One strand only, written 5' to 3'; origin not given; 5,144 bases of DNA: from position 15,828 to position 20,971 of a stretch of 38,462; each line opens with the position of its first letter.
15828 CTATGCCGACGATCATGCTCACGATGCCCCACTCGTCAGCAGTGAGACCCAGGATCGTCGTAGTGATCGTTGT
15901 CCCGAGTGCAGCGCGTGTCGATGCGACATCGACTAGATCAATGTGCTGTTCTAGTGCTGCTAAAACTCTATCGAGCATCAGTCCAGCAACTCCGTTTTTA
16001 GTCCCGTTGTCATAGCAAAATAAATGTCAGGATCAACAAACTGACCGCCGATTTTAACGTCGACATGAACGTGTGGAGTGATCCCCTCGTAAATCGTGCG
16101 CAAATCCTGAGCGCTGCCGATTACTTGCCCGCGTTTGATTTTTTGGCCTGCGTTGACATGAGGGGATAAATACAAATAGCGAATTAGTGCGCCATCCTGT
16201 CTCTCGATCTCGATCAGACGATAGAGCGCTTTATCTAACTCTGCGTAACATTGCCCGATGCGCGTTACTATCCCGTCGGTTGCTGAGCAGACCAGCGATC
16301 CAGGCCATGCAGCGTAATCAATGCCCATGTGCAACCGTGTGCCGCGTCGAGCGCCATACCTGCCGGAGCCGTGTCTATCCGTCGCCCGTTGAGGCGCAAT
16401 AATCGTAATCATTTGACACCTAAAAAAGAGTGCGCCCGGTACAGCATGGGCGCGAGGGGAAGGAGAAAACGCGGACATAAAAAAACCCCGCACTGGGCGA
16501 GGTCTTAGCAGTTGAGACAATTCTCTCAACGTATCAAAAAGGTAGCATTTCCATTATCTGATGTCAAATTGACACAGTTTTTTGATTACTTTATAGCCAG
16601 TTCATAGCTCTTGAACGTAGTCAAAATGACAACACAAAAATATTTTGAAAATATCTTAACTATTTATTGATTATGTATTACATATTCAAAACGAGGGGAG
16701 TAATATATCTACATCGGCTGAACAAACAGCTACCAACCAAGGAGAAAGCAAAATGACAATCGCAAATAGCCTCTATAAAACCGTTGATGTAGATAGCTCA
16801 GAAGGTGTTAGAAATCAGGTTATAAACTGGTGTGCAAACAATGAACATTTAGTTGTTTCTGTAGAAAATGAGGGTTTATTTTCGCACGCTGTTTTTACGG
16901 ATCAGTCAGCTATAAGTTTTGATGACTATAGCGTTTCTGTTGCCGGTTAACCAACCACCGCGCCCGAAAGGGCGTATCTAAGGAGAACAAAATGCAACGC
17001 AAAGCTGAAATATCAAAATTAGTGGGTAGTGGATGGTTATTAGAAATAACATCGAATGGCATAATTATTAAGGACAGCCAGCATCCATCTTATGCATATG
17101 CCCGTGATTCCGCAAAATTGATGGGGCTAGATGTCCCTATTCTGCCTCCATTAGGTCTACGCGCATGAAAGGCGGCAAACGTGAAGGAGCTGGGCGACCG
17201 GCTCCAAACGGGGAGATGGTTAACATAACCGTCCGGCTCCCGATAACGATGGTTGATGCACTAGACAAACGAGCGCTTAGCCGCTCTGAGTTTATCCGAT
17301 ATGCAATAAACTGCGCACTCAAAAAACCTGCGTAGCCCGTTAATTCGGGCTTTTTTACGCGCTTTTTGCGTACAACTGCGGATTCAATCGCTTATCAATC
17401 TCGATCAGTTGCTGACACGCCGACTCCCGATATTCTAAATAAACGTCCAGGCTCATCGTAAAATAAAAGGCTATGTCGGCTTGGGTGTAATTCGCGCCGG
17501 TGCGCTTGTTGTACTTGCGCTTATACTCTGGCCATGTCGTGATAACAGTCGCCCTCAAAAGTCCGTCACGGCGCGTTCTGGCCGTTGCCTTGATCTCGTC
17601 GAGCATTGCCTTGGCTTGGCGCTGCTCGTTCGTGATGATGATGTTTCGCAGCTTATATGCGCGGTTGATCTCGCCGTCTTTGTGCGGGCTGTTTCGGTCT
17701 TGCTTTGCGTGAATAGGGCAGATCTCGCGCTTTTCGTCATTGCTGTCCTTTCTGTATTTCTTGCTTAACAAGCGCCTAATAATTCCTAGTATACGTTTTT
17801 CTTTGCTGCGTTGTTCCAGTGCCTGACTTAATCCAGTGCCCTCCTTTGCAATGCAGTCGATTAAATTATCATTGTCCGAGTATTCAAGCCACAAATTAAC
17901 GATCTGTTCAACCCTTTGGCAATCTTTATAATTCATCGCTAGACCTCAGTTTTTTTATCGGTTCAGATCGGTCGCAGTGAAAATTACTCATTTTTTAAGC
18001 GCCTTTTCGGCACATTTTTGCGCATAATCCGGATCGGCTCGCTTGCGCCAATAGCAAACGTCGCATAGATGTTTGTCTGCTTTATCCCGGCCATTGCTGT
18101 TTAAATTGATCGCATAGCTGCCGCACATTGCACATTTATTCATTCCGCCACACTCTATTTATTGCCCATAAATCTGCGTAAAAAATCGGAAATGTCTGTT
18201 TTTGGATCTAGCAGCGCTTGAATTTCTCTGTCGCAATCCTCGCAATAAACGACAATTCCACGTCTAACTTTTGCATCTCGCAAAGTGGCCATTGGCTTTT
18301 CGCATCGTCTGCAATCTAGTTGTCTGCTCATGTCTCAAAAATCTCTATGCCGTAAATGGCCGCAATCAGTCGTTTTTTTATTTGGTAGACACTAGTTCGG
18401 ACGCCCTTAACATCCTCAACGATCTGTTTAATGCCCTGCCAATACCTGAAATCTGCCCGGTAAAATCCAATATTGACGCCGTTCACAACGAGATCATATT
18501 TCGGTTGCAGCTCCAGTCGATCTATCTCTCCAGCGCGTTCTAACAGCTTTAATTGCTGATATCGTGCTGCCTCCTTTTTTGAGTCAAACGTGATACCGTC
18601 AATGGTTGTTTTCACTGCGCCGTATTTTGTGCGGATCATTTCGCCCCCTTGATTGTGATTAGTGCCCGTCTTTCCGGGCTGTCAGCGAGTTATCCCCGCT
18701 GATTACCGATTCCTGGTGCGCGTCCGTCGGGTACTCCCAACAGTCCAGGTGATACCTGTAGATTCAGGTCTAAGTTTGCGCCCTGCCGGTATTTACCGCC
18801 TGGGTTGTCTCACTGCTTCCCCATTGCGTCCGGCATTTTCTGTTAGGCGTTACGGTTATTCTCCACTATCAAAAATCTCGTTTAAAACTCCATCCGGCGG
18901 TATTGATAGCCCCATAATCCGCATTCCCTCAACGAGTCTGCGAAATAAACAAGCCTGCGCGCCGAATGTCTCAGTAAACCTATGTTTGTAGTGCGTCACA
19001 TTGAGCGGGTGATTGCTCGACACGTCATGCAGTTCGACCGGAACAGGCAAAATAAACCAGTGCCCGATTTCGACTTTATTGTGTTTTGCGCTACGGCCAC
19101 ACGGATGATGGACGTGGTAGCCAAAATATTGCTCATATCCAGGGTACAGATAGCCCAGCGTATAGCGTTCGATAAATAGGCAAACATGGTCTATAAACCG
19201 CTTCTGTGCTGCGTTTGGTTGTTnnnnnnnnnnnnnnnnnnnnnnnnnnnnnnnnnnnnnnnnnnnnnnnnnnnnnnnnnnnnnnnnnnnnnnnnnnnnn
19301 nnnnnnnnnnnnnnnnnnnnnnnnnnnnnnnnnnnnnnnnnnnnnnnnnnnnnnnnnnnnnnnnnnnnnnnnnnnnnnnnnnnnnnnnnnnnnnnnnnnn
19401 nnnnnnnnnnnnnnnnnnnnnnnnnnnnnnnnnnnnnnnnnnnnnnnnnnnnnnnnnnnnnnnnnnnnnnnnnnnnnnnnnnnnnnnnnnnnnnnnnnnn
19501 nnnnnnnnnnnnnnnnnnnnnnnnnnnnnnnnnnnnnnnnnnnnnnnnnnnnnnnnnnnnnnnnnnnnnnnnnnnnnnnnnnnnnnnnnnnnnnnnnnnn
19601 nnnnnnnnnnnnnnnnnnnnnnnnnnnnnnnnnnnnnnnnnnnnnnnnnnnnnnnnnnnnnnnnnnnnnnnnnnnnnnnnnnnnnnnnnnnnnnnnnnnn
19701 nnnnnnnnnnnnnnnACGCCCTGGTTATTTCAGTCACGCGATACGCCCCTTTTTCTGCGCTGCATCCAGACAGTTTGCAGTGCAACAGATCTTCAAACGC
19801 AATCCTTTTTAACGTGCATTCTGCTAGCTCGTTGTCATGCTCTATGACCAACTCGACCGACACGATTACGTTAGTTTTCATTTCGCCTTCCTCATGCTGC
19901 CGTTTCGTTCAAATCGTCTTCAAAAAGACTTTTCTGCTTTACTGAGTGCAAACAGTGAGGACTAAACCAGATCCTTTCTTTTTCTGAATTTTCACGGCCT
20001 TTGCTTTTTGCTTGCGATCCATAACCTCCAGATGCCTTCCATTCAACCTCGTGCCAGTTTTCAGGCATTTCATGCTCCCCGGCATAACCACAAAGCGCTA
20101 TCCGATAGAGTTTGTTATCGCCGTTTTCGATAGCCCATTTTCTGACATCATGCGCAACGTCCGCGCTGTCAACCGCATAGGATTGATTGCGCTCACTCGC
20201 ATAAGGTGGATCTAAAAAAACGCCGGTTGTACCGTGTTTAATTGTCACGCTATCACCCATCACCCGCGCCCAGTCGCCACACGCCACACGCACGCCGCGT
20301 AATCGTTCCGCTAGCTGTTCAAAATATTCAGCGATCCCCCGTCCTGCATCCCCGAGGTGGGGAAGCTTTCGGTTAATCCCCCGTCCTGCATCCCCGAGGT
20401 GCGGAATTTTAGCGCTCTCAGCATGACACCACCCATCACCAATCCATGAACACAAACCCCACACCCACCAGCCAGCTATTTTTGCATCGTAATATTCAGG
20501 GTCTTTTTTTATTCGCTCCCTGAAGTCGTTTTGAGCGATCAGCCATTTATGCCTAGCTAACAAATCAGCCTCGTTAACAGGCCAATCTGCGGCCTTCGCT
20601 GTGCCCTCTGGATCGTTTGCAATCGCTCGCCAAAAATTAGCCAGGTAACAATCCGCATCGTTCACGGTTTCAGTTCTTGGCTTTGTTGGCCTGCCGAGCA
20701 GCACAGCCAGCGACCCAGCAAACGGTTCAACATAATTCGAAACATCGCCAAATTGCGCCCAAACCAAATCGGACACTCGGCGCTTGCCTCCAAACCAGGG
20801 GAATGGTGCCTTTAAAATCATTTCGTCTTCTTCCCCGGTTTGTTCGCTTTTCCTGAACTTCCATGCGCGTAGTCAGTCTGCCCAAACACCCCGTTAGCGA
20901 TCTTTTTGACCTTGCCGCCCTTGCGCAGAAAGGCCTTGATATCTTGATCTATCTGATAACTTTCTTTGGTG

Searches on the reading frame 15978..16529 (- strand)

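Call 90: search_protein_families(library=pfam, proteins=[window:15978-16529:-], max_evalue=0.001)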
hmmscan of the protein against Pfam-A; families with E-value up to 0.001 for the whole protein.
window:15978-16529:- (183 aa): 1 family
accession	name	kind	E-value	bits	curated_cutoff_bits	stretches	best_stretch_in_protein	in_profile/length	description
PF01551.29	Peptidase_M23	-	2e-14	54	28.7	1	66-167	2-96/96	Peptidase family M23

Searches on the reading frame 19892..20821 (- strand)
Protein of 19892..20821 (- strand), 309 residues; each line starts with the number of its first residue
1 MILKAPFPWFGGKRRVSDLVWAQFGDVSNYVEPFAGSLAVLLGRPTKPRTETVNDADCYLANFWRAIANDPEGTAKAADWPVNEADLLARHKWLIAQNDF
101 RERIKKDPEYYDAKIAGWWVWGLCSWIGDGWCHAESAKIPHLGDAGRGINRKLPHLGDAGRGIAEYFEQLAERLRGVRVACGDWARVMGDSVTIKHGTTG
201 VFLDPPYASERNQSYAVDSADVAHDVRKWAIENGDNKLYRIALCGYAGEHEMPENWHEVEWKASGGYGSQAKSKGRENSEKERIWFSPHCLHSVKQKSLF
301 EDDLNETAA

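Call 90: search_protein_families(library=pfam, proteins=[window:19892-20821:-], max_evalue=0.001)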
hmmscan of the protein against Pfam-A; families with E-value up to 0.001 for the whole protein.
window:19892-20821:- (309 aa): 1 family
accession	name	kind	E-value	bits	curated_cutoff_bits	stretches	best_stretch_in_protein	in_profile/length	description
PF02086.21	MethyltransfD12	-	4.4e-11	43.4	22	1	9-79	1-74/253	D12 class N6 adenine-specific DNA methyltransferase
